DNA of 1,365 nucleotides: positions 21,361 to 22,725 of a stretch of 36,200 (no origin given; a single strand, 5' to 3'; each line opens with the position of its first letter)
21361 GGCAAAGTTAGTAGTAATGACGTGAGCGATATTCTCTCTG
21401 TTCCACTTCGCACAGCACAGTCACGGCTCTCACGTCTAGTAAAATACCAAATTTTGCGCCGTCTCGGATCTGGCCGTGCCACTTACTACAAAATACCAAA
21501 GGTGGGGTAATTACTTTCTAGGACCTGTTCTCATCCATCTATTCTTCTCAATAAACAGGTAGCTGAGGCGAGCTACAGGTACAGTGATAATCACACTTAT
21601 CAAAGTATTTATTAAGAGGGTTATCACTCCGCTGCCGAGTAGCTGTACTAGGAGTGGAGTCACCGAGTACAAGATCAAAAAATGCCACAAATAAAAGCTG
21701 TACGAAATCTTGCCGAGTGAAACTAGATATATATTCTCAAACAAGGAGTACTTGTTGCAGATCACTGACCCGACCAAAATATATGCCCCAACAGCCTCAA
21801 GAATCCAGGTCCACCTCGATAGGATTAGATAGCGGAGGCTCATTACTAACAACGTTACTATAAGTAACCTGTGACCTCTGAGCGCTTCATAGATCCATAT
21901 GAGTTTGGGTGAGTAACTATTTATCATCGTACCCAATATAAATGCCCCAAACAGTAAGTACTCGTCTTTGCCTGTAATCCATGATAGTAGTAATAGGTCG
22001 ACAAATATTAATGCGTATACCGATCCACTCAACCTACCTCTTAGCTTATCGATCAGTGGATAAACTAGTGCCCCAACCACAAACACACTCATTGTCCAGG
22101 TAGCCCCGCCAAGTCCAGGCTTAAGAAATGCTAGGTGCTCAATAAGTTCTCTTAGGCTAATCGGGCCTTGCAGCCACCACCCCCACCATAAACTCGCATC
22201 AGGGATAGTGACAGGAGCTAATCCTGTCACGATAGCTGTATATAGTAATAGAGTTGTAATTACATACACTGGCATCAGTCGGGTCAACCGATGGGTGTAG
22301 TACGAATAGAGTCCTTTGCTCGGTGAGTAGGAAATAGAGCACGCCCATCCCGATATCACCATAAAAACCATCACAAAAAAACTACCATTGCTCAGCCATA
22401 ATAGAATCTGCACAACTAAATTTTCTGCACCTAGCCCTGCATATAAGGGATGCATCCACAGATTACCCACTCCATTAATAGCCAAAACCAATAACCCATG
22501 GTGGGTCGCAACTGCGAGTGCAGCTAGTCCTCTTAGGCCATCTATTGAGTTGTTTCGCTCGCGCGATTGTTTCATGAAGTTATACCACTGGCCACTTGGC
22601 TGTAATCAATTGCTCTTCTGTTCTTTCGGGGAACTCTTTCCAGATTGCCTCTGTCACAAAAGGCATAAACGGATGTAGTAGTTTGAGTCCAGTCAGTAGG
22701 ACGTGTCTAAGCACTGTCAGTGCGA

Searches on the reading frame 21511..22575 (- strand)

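Call 8: search_protein_families(library=ncbifam, proteins=[window:21511-22575:-], max_evalue=0.01)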
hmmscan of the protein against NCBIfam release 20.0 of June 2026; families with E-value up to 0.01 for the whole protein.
window:21511-22575:- (354 aa): 0 families

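Call 25: search_protein_families(library=pfam, proteins=[window:21511-22575:-], max_evalue=0.01)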
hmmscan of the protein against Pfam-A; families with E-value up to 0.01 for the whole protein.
window:21511-22575:- (354 aa): 1 family
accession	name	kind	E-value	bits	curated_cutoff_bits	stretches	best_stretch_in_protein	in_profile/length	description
PF01757.29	Acyl_transf_3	-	6.1e-27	95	31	1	8-332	1-318/326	Acyltransferase domain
